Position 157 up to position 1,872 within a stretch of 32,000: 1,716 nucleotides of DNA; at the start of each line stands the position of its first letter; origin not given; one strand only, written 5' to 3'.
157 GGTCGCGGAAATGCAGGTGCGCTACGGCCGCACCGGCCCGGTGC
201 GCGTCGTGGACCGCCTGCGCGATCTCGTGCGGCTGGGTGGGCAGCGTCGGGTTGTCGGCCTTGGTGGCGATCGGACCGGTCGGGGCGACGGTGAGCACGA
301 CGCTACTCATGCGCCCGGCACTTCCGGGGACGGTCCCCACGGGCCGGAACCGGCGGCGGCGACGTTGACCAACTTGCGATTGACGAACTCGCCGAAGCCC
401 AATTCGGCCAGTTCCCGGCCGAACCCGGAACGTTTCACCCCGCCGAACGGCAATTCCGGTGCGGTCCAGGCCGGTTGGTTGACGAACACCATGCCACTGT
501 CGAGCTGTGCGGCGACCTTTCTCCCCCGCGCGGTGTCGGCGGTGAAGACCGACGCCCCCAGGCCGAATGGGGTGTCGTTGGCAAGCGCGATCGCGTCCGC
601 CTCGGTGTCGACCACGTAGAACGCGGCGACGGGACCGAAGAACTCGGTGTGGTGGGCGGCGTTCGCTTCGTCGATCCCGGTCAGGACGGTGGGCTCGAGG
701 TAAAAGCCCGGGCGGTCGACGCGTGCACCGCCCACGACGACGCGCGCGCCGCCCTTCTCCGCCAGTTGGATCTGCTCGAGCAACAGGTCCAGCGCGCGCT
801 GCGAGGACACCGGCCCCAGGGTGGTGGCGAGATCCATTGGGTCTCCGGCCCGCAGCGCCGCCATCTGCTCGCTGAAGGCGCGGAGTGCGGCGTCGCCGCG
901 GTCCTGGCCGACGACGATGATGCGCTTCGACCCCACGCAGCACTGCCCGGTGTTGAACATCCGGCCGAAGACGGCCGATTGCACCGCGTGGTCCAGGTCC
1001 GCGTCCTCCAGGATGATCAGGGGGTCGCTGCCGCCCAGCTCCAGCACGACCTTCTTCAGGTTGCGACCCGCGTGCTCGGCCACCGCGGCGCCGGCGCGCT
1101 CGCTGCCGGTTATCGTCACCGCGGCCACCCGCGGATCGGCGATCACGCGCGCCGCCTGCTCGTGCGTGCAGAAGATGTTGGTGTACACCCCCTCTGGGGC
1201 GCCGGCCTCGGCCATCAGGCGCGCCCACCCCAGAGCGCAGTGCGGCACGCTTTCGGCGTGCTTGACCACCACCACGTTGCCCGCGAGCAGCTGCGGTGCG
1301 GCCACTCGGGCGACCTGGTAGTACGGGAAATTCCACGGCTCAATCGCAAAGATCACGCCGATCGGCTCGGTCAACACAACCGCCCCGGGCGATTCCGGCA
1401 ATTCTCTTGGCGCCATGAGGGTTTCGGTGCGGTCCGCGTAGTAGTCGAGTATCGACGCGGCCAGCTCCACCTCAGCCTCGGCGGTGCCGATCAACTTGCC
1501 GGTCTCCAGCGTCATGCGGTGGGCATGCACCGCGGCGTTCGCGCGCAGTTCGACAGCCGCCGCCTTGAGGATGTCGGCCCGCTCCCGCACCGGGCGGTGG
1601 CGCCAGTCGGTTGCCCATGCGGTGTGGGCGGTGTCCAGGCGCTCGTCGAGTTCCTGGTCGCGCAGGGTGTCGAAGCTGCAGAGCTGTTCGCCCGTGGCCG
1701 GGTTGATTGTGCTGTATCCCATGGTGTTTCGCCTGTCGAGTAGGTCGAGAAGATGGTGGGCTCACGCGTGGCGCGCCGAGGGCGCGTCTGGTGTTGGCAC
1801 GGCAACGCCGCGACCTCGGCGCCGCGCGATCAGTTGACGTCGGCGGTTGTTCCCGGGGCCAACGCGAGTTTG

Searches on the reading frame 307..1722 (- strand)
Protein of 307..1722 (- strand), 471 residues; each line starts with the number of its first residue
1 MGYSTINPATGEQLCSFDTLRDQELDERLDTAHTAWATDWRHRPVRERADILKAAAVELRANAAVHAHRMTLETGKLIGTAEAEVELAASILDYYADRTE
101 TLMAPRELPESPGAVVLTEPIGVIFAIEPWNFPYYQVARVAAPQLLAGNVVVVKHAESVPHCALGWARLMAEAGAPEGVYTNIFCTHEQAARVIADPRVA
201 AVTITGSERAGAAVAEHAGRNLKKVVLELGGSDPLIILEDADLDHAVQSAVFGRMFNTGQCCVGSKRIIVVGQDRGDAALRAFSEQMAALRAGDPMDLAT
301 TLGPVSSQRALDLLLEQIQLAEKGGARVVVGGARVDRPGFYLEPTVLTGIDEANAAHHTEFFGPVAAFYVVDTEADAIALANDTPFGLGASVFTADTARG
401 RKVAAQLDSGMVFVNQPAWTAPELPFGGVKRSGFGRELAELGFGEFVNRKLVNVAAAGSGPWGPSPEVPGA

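Call 8: search_protein_families(library=pfam, proteins=[window:307-1722:-], max_evalue=0.001)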
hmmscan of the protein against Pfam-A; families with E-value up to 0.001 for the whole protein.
window:307-1722:- (471 aa): 1 family
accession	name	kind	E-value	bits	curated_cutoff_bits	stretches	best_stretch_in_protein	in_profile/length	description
PF00171.27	Aldedh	-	4.5e-129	431.4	23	1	4-452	10-461/461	Aldehyde dehydrogenase family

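Call 33: find_encoding_contigs(protein=window:307-1719:-, flank=3000, max_places=5)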
Protein window:307-1719:- (470 aa): no gene with exactly this product is on record in the collection.

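Call 34: find_homologous_proteins(query=window:307-1719:-, max_evalue=1e-100)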
Query window:307-1719:- (470 aa): 7640 proteins with E <= 1e-100 among 8000 candidates; the best 120 are listed.
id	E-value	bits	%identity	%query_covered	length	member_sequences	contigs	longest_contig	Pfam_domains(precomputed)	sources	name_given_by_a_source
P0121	0.0e+0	1046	100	100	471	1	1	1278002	PF00171.28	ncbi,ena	-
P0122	9.9e-286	966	93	99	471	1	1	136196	PF00171.28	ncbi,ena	-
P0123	3.0e-280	948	90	99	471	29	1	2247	PF00171.28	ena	-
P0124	2.6e-277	938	89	99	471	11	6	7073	PF00171.28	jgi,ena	jgi:succinate-semialdehyde dehydrogenase/glutarate-semialdehyde dehydrogenase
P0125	2.0e-276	935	89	99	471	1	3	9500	PF00171.28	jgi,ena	-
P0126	2.8e-273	925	88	99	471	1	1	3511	PF00171.28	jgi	jgi:succinate-semialdehyde dehydrogenase / glutarate-semialdehyde dehydrogenase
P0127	1.0e-272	923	88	99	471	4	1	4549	PF00171.28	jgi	jgi:succinate-semialdehyde dehydrogenase / glutarate-semialdehyde dehydrogenase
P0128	9.5e-270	913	88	100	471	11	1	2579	PF00171.28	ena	-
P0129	4.4e-268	908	86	100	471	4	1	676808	PF00171.28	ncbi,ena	-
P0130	1.8e-264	896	87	100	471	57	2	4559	PF00171.28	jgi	jgi:succinate-semialdehyde dehydrogenase/glutarate-semialdehyde dehydrogenase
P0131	5.1e-263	891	85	99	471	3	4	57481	PF00171.28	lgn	-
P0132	1.5e-261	886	84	100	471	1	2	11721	PF00171.28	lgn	-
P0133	6.5e-258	874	84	99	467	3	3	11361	PF00171.28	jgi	jgi:succinate-semialdehyde dehydrogenase / glutarate-semialdehyde dehydrogenase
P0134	9.1e-254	861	82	99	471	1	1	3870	PF00171.28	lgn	-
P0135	1.2e-253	860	82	99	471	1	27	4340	PF00171.28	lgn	-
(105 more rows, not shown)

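Call 36: find_encoding_contigs(protein=P0122, flank=10000, max_places=2)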
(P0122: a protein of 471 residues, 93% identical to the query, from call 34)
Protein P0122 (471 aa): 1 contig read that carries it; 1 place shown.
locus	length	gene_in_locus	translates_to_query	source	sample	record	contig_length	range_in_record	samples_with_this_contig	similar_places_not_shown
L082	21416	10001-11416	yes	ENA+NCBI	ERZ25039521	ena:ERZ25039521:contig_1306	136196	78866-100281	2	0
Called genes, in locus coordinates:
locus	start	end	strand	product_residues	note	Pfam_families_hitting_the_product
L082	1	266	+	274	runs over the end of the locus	PF00848:Ring_hydroxyl_A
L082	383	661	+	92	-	-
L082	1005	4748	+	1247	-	PF00069:Pkinase, PF07714:PK_Tyr_Ser-Thr, PF25174:Beta-prop_THOC3, PF25168:Beta-prop_WDR36-Utp21_2nd, PF25172:Beta-prop_WDR3_2nd, PF25175:Beta-prop_WDR5, PF23381:Beta-prop_IFT122_1st, PF24780:WD40_MABP1-WDR62_1st, +76 more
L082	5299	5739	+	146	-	PF12802:MarR_2, PF01047:MarR, PF13412:HTH_24 (weak)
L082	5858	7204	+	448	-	PF01757:Acyl_transf_3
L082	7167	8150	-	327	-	PF00498:FHA, PF16697:Yop-YscD_cpl (weak)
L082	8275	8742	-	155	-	PF01638:HxlR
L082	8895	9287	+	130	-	PF01638:HxlR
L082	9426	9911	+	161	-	PF01361:Tautomerase (weak), PF14832:Tautomerase_3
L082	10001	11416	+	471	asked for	PF00171:Aldedh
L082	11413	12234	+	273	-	PF05853:BKACE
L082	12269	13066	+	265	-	PF00378:ECH_1, PF16113:ECH_2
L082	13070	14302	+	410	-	PF02515:CoA_transf_3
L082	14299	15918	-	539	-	PF00916:Sulfate_transp, PF16983:MFS_MOT1 (weak)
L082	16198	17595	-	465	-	PF00512:HisKA, PF02518:HATPase_c, PF13581:HATPase_c_2 (weak)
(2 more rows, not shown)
